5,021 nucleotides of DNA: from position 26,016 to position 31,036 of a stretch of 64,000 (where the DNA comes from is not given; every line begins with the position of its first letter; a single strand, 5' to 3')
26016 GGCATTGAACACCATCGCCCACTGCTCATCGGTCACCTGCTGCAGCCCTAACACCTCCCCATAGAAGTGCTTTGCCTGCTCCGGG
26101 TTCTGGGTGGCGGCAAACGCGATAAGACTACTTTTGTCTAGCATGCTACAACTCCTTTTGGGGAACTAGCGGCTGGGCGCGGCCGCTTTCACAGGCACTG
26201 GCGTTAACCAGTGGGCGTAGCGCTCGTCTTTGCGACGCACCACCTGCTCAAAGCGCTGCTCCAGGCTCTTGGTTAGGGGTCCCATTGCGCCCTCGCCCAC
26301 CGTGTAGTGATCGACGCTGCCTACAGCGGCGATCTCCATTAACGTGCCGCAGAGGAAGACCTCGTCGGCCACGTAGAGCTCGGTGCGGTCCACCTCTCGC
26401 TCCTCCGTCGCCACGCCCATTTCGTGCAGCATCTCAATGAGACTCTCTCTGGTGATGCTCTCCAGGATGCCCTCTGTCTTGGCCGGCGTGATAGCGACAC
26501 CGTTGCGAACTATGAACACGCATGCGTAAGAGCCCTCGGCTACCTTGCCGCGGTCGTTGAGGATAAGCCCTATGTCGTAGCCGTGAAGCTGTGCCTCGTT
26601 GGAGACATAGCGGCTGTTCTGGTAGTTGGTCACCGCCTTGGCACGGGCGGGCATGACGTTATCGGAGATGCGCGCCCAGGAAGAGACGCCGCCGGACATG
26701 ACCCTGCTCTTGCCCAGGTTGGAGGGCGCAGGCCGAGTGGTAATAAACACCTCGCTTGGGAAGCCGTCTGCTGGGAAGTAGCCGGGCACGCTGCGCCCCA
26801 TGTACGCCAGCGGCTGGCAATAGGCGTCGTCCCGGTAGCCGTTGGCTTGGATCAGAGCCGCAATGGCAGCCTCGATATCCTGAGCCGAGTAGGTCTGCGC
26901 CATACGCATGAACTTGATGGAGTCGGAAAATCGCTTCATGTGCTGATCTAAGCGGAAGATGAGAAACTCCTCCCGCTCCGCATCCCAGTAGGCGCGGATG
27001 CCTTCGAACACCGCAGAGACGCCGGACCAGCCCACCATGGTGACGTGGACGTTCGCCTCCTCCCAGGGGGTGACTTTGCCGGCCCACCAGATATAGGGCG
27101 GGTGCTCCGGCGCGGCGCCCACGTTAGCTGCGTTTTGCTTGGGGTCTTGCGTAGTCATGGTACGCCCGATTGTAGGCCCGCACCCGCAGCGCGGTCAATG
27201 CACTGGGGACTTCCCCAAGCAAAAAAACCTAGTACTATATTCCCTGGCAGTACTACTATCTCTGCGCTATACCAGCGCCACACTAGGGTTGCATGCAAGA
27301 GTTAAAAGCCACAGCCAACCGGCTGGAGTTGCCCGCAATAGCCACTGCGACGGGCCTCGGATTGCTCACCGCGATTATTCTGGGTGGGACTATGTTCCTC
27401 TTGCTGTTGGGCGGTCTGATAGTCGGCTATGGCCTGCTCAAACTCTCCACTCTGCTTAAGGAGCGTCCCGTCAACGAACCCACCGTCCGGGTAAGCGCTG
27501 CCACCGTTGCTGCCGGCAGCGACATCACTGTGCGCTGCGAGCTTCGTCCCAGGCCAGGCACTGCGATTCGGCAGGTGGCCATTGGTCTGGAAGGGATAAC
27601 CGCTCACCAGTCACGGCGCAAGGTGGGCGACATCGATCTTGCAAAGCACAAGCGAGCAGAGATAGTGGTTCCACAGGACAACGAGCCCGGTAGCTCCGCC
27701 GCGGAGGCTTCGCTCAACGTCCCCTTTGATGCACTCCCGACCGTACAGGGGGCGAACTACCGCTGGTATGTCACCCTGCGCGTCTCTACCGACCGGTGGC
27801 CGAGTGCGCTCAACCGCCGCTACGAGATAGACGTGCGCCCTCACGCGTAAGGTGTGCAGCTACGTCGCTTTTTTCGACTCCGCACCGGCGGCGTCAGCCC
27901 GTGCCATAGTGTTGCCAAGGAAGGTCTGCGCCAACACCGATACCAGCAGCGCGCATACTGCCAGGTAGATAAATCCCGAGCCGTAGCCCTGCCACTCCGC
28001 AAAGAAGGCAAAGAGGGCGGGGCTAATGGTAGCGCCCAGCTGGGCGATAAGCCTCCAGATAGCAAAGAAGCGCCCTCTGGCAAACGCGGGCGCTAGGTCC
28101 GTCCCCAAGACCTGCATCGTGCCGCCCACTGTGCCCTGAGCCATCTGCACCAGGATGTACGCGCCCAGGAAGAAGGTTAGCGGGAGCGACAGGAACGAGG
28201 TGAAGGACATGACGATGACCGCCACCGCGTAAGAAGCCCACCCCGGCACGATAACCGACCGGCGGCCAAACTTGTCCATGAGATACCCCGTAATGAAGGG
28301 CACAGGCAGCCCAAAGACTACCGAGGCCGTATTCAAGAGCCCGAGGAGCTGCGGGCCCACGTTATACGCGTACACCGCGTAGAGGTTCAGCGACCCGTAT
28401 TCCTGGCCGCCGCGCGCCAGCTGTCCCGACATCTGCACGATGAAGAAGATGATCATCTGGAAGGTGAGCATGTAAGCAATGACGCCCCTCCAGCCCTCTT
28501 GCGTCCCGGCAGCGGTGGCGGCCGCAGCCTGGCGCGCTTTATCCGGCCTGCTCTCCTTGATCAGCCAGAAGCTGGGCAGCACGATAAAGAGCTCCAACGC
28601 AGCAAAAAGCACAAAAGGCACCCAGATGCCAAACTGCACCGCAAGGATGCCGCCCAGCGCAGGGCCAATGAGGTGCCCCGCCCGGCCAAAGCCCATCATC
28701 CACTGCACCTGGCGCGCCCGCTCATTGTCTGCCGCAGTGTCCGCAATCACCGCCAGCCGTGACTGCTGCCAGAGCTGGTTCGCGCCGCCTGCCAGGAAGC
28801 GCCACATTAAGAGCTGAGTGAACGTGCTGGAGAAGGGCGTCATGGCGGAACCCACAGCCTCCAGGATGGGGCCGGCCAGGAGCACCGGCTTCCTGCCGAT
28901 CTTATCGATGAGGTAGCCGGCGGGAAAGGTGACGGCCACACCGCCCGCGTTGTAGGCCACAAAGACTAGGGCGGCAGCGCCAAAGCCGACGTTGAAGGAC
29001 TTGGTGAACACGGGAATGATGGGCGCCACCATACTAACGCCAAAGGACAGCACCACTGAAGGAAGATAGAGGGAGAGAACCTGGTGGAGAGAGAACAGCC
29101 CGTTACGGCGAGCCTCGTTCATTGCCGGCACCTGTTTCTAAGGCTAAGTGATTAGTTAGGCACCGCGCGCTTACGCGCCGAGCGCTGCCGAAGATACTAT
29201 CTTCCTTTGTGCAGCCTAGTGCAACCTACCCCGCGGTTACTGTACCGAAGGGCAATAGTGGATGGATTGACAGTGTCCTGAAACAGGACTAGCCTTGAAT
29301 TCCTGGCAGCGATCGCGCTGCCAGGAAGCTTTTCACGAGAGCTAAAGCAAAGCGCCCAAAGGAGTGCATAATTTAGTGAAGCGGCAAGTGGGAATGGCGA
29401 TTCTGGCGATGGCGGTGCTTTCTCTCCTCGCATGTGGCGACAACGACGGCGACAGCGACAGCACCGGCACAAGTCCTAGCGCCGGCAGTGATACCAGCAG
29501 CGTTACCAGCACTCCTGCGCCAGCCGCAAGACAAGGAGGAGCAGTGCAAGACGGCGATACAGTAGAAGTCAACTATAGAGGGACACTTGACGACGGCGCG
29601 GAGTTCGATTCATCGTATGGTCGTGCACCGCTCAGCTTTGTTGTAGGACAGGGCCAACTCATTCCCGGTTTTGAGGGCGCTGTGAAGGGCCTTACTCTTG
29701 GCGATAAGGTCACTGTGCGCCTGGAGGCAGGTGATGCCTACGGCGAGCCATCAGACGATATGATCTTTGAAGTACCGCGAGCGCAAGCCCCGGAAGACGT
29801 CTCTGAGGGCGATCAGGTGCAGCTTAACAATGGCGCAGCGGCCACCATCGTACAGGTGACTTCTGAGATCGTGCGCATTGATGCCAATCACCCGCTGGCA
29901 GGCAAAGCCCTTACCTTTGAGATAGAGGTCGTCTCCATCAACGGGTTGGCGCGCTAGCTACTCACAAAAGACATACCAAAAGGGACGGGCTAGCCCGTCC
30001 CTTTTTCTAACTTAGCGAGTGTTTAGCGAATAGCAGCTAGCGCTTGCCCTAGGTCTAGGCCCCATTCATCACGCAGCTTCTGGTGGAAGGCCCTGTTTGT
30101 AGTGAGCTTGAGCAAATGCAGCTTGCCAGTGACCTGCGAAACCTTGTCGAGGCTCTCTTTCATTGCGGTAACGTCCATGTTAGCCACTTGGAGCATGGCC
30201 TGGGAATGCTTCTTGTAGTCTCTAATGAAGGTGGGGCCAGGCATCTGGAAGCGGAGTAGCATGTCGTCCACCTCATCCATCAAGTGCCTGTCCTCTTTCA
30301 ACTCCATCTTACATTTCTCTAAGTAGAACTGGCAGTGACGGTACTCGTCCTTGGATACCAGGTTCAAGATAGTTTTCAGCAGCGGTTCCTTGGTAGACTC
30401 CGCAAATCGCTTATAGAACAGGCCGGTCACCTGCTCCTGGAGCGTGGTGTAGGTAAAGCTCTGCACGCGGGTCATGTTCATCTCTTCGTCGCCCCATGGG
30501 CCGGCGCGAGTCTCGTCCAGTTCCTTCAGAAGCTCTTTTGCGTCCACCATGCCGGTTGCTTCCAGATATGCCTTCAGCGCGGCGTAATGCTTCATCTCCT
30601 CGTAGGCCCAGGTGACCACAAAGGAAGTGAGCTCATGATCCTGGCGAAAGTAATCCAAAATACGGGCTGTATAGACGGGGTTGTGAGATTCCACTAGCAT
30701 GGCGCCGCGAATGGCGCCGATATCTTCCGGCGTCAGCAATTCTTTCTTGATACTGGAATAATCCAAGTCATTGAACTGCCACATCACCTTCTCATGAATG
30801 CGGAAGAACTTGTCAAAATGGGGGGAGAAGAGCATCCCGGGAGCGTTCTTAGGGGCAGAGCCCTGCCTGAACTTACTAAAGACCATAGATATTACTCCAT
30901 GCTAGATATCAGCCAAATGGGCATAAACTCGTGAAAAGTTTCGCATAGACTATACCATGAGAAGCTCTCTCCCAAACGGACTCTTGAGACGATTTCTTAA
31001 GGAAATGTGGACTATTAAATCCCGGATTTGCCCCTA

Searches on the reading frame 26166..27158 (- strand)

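Call 75: search_protein_families(library=pfam, proteins=[window:26166-27158:-], max_evalue=0.00001)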
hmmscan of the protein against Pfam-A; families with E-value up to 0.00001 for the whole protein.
window:26166-27158:- (330 aa): 1 family
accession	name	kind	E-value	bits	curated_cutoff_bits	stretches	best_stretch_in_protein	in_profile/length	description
PF01063.24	Aminotran_4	-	1.4e-42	146.5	28.5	1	50-281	2-222/223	Amino-transferase class IV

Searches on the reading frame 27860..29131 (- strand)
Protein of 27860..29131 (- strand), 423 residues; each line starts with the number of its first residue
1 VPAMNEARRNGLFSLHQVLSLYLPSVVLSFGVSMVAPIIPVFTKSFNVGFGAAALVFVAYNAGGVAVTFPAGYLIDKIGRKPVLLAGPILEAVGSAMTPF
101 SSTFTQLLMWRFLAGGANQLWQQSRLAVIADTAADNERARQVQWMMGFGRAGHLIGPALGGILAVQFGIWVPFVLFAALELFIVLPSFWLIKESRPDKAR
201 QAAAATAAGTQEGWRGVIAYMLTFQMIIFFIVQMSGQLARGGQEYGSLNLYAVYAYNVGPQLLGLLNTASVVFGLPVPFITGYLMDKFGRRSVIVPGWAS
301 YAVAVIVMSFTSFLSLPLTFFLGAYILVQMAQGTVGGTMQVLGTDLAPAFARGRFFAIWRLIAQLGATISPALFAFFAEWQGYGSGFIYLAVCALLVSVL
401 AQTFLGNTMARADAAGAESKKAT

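Call 76: search_protein_families(library=pfam, proteins=[window:27860-29131:-], max_evalue=0.0001)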
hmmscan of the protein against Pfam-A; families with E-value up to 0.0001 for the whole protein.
window:27860-29131:- (423 aa): 2 families
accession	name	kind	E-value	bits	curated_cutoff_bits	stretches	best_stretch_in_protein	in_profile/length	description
PF07690.21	MFS_1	-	2.2e-43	149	33.4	2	26-235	6-225/347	Major Facilitator Superfamily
PF00083.30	Sugar_tr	-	3.5e-12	46.4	22.3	1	54-115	49-113/452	Sugar (and other) transporter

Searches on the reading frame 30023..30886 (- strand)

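Call 76: search_protein_families(library=pfam, proteins=[window:30023-30886:-], max_evalue=0.0001)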
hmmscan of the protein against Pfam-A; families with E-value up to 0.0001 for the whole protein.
window:30023-30886:- (287 aa): 1 family
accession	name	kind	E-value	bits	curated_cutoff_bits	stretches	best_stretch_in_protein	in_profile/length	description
PF03405.20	FA_desaturase_2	-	1.7e-17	63.7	22.7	1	61-262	66-280/325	Fatty acid desaturase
